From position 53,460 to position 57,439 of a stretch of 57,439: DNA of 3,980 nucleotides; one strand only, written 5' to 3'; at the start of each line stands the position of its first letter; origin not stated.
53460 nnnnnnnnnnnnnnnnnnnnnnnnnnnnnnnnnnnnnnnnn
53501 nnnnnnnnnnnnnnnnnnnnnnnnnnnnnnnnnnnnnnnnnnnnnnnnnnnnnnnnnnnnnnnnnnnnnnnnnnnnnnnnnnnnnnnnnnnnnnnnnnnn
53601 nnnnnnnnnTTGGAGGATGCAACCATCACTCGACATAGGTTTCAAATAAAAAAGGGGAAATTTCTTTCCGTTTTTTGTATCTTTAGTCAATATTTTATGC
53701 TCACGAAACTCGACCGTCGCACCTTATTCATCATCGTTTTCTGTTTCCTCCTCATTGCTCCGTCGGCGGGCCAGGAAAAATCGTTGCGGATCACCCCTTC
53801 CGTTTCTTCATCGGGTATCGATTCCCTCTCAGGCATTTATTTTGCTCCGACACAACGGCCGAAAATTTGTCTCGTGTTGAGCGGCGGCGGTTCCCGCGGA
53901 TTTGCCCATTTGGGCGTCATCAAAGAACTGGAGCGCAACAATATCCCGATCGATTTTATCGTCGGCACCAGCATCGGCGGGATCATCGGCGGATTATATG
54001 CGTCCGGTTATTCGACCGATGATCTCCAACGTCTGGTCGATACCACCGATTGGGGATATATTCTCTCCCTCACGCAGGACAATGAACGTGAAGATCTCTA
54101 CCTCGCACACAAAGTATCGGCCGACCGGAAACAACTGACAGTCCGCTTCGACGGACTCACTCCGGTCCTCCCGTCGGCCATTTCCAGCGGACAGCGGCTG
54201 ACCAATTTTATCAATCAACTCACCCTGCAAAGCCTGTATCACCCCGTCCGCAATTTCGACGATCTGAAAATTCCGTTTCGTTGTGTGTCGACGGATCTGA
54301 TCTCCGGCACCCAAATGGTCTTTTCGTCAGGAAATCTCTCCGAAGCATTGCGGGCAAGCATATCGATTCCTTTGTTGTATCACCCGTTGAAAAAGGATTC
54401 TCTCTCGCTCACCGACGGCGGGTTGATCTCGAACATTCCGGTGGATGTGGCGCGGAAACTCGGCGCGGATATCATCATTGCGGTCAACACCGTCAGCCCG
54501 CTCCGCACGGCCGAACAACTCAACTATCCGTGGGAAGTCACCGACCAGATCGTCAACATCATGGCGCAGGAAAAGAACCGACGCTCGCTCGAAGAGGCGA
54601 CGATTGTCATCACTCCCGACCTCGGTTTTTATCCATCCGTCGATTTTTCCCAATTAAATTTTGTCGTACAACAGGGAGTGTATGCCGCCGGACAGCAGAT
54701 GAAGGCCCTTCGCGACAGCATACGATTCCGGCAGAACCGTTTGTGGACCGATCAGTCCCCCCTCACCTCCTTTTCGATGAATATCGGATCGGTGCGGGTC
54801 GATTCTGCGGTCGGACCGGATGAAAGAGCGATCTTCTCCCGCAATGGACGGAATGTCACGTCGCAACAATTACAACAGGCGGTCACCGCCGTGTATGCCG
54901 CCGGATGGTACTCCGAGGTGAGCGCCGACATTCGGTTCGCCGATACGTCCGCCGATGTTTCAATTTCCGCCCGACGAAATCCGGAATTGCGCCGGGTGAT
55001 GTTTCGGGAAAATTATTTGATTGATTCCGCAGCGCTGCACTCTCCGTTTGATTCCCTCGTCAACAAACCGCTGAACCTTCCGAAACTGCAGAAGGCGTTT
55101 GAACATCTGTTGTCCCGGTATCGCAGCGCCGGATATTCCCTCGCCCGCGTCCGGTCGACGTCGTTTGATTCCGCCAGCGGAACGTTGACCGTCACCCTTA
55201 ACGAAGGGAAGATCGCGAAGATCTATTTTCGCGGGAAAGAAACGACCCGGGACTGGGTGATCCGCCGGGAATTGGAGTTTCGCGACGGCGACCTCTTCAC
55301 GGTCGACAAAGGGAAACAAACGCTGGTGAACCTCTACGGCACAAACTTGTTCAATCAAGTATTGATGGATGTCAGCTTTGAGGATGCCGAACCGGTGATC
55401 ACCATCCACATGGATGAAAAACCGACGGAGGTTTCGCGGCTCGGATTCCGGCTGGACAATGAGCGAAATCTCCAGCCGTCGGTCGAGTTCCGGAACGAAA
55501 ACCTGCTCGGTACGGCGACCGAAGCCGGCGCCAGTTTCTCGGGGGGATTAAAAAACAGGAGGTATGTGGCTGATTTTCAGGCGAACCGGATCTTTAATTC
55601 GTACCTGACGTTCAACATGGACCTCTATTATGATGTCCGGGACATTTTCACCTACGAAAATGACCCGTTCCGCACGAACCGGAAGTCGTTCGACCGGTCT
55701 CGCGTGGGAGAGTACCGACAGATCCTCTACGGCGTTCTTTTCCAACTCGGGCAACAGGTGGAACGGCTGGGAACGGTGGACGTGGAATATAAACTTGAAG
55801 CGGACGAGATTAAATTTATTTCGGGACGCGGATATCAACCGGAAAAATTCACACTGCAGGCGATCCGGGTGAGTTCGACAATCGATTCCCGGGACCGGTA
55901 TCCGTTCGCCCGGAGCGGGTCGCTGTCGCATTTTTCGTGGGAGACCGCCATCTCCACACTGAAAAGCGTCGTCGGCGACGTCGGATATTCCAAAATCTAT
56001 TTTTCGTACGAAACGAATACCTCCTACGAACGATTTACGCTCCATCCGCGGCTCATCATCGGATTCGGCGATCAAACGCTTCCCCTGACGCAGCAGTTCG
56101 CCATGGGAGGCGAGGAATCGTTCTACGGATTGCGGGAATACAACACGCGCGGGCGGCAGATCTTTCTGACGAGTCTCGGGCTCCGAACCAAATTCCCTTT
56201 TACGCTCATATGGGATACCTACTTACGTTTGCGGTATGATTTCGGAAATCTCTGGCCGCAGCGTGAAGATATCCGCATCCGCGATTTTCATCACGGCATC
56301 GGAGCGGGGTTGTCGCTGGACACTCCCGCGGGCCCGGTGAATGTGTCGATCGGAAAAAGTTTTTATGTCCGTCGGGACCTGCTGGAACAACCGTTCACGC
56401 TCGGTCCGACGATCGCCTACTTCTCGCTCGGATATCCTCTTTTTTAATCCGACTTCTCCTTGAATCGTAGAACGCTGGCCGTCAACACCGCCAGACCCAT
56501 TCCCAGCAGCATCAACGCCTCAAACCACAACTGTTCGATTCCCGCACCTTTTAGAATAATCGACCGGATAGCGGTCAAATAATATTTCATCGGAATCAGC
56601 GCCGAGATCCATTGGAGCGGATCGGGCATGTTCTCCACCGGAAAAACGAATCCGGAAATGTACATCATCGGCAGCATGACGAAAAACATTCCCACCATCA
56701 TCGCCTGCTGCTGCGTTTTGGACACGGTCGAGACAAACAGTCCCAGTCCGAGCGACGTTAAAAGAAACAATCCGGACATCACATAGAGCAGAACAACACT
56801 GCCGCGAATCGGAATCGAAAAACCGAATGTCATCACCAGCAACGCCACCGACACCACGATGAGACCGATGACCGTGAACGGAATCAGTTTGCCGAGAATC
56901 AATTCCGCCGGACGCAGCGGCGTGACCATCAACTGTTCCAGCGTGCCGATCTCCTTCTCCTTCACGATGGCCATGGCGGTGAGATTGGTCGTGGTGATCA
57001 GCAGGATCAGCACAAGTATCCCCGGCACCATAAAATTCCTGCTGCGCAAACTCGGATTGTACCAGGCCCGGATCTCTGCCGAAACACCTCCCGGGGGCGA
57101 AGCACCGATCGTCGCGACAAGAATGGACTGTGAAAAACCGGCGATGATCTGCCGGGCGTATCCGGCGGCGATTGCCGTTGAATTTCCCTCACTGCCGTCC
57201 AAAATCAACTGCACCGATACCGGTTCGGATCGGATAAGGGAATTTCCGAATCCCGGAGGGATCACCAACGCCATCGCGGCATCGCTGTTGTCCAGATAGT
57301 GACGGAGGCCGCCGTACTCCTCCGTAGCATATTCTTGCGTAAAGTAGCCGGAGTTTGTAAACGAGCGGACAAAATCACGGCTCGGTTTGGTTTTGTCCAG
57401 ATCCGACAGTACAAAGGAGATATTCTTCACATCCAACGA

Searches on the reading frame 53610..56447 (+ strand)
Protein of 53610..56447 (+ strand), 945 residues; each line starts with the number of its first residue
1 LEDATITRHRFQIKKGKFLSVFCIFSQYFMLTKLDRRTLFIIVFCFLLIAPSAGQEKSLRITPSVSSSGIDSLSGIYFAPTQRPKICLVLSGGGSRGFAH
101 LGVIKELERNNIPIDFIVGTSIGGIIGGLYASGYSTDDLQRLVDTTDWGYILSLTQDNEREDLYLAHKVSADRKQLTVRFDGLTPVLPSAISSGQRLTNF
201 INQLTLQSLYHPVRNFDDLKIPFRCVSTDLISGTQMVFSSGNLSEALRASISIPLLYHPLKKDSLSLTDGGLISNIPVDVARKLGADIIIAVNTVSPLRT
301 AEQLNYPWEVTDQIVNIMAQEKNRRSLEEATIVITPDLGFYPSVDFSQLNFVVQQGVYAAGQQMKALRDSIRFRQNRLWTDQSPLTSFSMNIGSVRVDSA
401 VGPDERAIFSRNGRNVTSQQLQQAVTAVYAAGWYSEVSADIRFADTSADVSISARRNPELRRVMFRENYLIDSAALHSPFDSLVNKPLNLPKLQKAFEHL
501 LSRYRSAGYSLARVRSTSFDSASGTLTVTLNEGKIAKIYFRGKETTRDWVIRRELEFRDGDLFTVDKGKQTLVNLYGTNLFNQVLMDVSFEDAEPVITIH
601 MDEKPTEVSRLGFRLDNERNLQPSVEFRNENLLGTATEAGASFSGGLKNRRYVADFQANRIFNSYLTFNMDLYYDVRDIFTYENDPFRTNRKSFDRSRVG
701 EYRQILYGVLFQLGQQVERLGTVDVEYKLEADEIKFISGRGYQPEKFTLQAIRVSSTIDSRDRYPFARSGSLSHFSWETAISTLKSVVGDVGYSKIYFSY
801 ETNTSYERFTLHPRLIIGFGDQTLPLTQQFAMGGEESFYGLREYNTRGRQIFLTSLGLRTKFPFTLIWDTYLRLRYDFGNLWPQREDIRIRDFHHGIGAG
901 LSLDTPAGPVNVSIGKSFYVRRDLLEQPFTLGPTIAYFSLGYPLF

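Call 66: search_protein_families(library=pfam, proteins=[window:53610-56447:+], max_evalue=0.01)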
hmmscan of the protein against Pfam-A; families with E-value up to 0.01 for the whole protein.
window:53610-56447:+ (945 aa): 4 families
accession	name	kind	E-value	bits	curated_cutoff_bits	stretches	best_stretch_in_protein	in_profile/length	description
PF01734.28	Patatin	-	1.4e-30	107.4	27.7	1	88-281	1-190/191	Patatin-like phospholipase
PF01103.29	Omp85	-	4.7e-21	76.1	24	1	631-929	1-317/325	Omp85 superfamily domain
PF07244.20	POTRA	-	2.8e-13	50.8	21.3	2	534-603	2-78/79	Surface antigen variable number repeat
PF08479.16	POTRA_2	-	1.4e-07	31.7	24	1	460-533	3-76/76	POTRA domain, ShlB-type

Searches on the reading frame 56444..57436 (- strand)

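Call 66: search_protein_families(library=pfam, proteins=[window:56444-57436:-], max_evalue=0.01)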
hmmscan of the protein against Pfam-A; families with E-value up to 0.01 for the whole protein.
window:56444-57436:- (330 aa): 5 families
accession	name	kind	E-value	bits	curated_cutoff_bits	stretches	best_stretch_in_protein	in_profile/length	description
PF12698.13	ABC2_membrane_3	-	2.1e-48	165.7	31.6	1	2-322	28-346/347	ABC-2 family transporter protein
PF01061.29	ABC2_membrane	-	3.3e-29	102.4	26.9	1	97-294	21-210/211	ABC-2 type transporter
PF12679.13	ABC2_membrane_2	-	6.5e-18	65.4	27.2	1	104-328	72-281/283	ABC-2 family transporter protein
PF12730.13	ABC2_membrane_4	-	0.0033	17.9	27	1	141-254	56-177/179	ABC-2 family transporter protein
PF24686.1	FLQE3_permease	-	0.0036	17.5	60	1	135-264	44-171/232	Fluoroquinolones export permease protein family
